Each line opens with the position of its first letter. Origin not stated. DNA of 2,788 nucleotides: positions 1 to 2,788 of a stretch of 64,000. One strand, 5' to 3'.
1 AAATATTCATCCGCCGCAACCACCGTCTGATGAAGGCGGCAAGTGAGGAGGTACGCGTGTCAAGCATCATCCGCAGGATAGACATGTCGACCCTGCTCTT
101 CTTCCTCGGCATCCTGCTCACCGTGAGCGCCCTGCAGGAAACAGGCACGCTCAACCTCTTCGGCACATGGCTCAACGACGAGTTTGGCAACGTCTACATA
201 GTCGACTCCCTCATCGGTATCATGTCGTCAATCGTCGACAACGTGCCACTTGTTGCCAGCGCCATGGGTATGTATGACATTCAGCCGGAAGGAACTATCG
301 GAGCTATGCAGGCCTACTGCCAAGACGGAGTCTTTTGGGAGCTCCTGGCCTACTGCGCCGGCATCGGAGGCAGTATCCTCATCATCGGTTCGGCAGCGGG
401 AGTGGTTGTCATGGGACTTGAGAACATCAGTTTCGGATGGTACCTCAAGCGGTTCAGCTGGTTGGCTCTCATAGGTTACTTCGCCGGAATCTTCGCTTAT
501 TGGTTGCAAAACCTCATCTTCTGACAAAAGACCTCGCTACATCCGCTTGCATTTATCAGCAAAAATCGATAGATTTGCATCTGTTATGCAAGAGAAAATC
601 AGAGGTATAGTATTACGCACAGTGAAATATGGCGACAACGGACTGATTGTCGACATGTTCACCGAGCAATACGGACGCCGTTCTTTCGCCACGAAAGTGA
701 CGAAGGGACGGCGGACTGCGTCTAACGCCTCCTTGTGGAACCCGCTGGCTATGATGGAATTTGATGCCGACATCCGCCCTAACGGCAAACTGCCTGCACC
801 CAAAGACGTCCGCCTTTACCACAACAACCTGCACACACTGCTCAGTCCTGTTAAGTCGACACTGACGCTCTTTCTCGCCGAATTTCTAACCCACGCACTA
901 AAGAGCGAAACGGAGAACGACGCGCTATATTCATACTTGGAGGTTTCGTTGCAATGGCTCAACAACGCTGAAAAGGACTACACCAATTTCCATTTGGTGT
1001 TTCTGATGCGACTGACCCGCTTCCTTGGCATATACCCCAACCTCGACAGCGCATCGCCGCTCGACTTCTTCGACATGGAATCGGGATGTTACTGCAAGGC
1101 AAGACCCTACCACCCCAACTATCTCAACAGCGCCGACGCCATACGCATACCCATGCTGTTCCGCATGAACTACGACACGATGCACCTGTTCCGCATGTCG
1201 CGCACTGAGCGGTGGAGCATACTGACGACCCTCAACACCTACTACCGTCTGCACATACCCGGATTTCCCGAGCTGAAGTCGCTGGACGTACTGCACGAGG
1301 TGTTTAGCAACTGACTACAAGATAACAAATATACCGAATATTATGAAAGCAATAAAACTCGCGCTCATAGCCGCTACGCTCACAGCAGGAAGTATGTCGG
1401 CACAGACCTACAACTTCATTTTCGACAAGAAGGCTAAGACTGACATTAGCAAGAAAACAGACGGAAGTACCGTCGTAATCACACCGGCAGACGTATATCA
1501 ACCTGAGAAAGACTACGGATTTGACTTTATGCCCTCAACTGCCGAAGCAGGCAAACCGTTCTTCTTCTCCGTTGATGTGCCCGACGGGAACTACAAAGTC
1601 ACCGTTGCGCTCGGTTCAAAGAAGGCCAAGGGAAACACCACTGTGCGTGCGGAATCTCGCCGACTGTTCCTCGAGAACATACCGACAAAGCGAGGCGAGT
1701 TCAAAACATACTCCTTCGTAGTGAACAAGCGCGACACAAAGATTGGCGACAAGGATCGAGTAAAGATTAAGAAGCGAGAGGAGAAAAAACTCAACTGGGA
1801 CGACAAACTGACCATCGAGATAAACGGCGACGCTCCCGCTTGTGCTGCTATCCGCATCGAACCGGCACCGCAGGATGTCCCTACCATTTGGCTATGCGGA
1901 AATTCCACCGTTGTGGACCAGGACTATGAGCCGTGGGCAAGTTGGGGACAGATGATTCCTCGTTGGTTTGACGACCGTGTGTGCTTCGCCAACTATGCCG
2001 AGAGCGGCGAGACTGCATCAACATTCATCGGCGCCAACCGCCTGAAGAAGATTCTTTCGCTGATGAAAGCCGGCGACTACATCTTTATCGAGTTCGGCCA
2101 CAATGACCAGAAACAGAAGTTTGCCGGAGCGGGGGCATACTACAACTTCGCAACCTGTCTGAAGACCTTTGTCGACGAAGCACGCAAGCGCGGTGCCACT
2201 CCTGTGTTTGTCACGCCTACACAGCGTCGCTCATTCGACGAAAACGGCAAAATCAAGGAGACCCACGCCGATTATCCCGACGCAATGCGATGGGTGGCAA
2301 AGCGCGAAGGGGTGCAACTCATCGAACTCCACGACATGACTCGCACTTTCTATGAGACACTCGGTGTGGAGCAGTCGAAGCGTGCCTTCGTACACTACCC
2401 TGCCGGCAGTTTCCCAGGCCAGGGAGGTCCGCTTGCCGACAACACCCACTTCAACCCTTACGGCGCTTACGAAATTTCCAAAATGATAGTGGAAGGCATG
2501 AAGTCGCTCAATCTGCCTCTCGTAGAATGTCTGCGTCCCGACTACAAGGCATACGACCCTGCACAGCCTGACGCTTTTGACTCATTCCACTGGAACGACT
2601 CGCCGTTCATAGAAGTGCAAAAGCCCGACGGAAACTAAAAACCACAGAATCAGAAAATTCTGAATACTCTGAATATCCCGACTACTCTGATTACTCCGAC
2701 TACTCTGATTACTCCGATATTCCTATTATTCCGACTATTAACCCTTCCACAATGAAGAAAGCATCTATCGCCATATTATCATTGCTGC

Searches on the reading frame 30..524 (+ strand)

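Call 29: search_protein_families(library=pfam, proteins=[window:30-524:+])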
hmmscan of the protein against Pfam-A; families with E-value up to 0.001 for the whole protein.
window:30-524:+ (164 aa): 1 family
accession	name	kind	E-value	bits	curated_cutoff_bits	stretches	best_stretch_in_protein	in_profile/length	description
PF03600.22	CitMHS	-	8.4e-13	48.6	31.9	1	9-81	238-317/336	Citrate transporter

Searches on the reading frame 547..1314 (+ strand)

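Call 29: search_protein_families(library=pfam, proteins=[window:547-1314:+])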
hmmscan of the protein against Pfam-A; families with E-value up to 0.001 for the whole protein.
window:547-1314:+ (255 aa): 2 families
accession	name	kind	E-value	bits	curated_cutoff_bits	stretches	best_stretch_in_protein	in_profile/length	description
PF02565.21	RecO_C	-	9.6e-17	61.6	22.1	1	102-245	5-155/157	Recombination protein O C terminal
PF11967.14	RecO_N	-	1.6e-11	44.5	27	1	14-84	1-70/80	Recombination protein O N terminal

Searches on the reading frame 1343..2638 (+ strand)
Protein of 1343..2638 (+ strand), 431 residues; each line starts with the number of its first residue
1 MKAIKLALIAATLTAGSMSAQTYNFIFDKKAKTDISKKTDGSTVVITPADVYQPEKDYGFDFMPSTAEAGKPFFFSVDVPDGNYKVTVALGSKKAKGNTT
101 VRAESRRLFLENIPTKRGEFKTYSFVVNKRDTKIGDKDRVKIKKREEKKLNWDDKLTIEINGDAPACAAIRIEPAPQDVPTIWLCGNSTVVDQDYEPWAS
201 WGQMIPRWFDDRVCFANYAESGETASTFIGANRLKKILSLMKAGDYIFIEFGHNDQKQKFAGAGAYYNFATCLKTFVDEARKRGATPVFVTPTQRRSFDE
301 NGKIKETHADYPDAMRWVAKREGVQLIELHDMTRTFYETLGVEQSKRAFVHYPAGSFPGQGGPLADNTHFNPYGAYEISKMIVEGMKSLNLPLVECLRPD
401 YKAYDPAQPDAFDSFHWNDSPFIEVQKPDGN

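Call 29: search_protein_families(library=pfam, proteins=[window:1343-2638:+])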
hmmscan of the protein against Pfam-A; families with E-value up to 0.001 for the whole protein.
window:1343-2638:+ (431 aa): 2 families
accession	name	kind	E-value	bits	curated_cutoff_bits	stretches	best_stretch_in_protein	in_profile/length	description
PF13472.12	Lipase_GDSL_2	-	4.7e-13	50.5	32.9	1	187-333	4-153/178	GDSL-like Lipase/Acylhydrolase family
PF00657.28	Lipase_GDSL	-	2.3e-07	31.6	23.6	1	200-378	21-204/208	GDSL-like Lipase/Acylhydrolase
